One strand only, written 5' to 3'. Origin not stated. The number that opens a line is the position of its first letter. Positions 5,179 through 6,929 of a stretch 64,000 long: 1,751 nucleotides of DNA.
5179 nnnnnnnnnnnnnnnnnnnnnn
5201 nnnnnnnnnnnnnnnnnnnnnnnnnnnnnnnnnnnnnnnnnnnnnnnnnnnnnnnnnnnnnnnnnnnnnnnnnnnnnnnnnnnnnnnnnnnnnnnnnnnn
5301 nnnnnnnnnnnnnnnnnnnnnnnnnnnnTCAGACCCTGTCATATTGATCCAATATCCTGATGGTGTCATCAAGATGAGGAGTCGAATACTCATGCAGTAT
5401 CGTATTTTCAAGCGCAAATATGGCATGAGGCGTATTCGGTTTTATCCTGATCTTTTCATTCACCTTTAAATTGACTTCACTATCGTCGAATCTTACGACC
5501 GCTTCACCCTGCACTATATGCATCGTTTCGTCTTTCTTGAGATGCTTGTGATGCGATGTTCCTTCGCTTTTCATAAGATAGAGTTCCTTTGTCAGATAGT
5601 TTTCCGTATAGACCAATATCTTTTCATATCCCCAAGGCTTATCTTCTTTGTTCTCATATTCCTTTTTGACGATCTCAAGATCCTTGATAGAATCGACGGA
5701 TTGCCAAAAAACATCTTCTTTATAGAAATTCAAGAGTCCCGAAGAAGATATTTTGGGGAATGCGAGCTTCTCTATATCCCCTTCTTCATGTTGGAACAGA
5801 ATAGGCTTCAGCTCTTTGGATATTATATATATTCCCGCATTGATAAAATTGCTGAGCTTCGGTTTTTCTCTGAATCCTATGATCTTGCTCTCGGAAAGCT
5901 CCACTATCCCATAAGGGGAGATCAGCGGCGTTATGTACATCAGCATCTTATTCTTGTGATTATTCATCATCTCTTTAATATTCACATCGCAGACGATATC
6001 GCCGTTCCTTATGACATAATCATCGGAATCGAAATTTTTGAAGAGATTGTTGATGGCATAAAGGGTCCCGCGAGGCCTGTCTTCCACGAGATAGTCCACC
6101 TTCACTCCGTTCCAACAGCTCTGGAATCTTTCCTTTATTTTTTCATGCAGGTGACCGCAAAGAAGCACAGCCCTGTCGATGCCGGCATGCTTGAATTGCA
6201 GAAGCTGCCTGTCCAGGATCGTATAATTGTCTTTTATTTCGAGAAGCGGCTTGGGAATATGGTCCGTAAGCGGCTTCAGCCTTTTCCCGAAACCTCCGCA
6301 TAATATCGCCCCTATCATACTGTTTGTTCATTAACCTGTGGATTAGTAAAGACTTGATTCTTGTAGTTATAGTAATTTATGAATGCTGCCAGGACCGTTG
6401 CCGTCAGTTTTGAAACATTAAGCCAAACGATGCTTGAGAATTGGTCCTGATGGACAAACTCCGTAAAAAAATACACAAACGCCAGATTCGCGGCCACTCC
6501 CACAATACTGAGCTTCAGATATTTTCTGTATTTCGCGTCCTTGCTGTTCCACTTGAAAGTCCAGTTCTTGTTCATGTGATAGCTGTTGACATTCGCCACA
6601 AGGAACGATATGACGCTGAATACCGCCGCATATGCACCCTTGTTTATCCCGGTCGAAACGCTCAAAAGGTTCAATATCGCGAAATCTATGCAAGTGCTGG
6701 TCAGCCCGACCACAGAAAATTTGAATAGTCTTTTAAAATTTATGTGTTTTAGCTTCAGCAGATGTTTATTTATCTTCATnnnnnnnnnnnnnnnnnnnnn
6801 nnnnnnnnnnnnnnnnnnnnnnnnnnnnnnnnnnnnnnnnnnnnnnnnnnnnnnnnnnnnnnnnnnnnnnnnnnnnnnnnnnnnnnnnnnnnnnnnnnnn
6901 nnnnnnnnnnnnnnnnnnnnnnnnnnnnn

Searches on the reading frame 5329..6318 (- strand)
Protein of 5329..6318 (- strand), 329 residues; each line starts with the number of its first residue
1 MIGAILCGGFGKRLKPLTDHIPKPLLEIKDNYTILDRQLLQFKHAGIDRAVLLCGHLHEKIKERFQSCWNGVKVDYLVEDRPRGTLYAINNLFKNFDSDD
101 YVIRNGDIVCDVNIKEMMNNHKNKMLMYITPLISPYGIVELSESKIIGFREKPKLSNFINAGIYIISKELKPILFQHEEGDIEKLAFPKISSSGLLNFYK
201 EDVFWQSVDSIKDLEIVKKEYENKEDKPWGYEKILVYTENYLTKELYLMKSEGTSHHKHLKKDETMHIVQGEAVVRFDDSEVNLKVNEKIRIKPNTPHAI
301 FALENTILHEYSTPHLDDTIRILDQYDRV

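Call 58: search_protein_families(library=pfam, proteins=[window:5329-6318:-], max_evalue=0.001)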
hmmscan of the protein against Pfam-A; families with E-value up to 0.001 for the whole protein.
window:5329-6318:- (329 aa): 4 families
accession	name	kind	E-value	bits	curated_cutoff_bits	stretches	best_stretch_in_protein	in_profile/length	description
PF00483.29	NTP_transferase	-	4e-27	95.8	21.2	1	4-222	3-243/245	Nucleotidyl transferase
PF12804.13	NTP_transf_3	-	7.9e-07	29.8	27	1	3-110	1-98/160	MobA-like NTP transferase domain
PF01050.24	MannoseP_isomer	-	6.6e-06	26.7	23.6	1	224-300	11-87/116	Mannose-6-phosphate isomerase C-terminal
PF07883.17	Cupin_2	-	8.3e-06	25.9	27.2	1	251-304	8-60/70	Cupin domain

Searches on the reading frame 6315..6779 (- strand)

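Call 58: search_protein_families(library=pfam, proteins=[window:6315-6779:-], max_evalue=0.001)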
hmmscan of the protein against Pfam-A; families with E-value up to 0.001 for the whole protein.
window:6315-6779:- (154 aa): 1 family
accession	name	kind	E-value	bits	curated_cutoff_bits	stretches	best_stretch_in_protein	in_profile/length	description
PF04138.20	GtrA_DPMS_TM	-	1e-14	55.2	26.1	1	20-144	1-117/117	GtrA/DPMS, transmembrane domain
